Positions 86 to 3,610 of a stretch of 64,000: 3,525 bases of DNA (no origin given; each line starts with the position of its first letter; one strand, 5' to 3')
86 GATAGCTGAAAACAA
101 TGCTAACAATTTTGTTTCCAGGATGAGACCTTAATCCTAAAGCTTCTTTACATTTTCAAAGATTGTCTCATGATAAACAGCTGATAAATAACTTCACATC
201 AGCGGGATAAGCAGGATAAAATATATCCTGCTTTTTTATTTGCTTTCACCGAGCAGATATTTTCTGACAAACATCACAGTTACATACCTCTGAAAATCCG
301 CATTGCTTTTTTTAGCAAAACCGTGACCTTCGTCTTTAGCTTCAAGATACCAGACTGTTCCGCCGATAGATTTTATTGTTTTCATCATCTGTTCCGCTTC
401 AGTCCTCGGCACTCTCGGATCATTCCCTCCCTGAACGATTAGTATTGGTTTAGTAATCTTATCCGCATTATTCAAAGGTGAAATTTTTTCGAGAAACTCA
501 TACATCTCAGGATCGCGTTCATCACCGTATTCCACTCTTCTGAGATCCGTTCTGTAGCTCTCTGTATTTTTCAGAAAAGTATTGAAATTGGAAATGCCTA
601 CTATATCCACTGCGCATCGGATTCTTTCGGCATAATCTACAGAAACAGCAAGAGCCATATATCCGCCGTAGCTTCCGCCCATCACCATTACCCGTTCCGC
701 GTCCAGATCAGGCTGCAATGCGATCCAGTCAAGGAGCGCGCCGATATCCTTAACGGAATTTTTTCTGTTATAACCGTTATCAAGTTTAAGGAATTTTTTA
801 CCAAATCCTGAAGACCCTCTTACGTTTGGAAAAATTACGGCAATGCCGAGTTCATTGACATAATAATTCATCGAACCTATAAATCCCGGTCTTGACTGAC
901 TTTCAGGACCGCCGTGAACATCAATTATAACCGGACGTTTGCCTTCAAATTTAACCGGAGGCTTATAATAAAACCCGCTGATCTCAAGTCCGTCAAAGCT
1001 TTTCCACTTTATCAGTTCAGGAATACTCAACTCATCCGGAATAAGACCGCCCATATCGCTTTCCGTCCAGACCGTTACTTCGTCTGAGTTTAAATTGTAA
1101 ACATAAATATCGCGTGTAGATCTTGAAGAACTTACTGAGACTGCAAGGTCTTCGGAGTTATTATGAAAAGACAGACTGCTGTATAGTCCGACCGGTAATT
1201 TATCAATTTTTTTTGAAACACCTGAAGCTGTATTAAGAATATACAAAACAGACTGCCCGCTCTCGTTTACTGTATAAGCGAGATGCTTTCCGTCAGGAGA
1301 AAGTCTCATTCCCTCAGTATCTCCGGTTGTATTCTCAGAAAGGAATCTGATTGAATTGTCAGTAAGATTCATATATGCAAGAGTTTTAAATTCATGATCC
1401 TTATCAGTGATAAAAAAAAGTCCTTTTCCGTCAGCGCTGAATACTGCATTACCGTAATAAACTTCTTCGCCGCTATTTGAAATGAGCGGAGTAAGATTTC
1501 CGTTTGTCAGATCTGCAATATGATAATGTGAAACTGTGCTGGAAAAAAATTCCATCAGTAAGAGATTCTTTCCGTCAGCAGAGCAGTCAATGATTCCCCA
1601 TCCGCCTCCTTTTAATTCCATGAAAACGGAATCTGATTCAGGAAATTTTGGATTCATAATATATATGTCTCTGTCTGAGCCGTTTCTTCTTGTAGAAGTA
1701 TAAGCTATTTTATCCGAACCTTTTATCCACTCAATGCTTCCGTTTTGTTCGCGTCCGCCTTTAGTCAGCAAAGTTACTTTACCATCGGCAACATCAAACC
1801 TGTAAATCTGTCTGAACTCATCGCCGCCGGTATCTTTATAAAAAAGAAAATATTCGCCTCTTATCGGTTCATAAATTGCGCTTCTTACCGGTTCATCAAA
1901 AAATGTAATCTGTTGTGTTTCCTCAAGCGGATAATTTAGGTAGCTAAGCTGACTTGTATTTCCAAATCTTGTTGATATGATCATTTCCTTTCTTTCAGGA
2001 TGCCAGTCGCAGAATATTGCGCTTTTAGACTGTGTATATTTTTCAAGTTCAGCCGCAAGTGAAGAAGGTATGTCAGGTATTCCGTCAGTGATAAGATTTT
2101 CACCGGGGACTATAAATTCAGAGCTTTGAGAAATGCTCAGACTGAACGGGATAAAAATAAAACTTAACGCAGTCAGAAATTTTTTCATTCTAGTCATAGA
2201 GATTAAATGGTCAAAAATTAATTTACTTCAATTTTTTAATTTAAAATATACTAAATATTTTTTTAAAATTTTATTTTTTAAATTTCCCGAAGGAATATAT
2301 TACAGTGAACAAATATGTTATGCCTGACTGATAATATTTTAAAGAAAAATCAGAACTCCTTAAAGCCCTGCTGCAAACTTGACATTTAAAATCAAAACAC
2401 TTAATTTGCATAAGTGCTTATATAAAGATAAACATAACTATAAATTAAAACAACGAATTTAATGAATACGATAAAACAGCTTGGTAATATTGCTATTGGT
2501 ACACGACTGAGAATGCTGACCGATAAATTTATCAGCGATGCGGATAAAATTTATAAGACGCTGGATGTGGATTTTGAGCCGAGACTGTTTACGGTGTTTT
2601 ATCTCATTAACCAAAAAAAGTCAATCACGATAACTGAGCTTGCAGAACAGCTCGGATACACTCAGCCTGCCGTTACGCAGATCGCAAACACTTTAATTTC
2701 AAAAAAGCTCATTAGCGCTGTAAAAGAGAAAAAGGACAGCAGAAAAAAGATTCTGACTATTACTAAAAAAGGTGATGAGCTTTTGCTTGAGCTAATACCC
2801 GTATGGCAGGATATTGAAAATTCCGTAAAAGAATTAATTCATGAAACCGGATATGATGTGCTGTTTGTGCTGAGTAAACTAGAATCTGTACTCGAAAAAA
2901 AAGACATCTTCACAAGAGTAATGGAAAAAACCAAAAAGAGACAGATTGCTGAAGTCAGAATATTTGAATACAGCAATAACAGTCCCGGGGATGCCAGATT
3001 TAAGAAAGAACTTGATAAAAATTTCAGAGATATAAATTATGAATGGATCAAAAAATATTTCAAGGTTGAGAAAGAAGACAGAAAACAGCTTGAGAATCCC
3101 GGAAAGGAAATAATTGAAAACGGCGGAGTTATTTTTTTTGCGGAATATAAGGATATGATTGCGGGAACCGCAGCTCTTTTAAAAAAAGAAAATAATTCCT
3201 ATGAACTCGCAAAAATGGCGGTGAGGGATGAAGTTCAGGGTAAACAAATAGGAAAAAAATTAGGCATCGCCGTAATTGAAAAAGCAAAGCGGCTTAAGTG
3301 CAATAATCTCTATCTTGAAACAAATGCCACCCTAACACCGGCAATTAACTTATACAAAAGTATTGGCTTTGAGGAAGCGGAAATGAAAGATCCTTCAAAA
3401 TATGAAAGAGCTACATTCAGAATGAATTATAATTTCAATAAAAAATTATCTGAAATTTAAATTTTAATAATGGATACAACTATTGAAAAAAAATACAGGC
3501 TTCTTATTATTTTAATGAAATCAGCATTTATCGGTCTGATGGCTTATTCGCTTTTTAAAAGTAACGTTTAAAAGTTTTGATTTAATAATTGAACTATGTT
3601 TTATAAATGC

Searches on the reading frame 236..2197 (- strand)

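Call 92: search_protein_families(library=pfam, proteins=[window:236-2197:-], max_evalue=0.0001)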
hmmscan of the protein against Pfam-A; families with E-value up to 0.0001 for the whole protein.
window:236-2197:- (653 aa): 11 families
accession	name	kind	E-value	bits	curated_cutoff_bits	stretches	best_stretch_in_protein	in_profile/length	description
PF00326.27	Peptidase_S9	-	1e-36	126.9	22.6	1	445-638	8-199/213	Prolyl oligopeptidase family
PF02897.21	Peptidase_S9_N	-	7.1e-11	41.9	24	1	114-379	135-413/414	Prolyl oligopeptidase, N-terminal beta-propeller domain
PF20434.5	BD-FAE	-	1.1e-10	41.8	26.8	1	415-606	7-213/215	BD-FAE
PF00561.26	Abhydrolase_1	-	6.9e-10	39.4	25.8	1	422-542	1-110/245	alpha/beta hydrolase fold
PF07676.18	PD40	-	6.9e-10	39.1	20.9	0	289-320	6-38/38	WD40-like Beta Propeller Repeat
PF01738.24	DLH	-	1.5e-09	38.3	21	1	479-633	75-194/217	Dienelactone hydrolase family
PF02129.25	Peptidase_S15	-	9.7e-09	35.7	23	1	451-540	51-134/262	X-Pro dipeptidyl-peptidase (S15 family)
PF07859.19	Abhydrolase_3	-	7.6e-08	32.8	25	1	482-628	49-209/210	alpha/beta hydrolase fold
PF12146.15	Hydrolase_4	-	2.5e-07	30.7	27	0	575-611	184-220/239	Serine aminopeptidase, S33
PF05448.18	AXE1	-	1.4e-06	27.8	21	1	397-593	60-274/321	Acetyl xylan esterase (AXE1)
PF00930.27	DPPIV_N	-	7.5e-06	25.3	22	0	92-184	235-315/354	Dipeptidyl peptidase IV (DPP IV) N-terminal region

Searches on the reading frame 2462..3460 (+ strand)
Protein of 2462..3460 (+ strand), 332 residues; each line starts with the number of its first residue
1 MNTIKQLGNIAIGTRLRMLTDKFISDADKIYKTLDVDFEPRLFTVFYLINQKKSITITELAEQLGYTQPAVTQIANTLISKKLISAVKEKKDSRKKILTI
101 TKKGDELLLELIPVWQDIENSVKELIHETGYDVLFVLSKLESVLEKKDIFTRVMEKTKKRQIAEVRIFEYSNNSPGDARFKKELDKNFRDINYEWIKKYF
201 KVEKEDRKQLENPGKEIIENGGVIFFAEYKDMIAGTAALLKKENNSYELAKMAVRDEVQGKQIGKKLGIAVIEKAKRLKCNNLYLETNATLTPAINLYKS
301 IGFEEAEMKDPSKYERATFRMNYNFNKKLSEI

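Call 92: search_protein_families(library=pfam, proteins=[window:2462-3460:+], max_evalue=0.0001)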
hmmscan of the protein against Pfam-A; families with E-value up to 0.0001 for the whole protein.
window:2462-3460:+ (332 aa): 8 families
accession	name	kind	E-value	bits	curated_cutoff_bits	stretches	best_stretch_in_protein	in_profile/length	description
PF00583.31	Acetyltransf_1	-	1.6e-14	54.6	20.7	1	193-303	5-116/116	Acetyltransferase (GNAT) family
PF13508.13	Acetyltransf_7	-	4.9e-12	46.5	27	1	222-305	3-84/84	Acetyltransferase (GNAT) domain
PF13673.13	Acetyltransf_10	-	1.1e-09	38.7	23.6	1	213-306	22-110/128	Acetyltransferase (GNAT) domain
PF12802.13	MarR_2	-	3.4e-07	30.7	27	1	46-94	12-60/61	MarR family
PF01047.28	MarR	-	4e-07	30.3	24.6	1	42-95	5-58/59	MarR family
PF08445.16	FR47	-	2.8e-05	24.5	22.1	0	247-307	22-81/86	FR47-like protein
PF13420.13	Acetyltransf_4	-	3.8e-05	24.2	24.3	1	208-306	39-137/155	Acetyltransferase (GNAT) domain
PF22381.2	Staph_reg_Sar_Rot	-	7.6e-05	23.2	27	1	47-108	22-82/85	Transcriptional regulator SarA/Rot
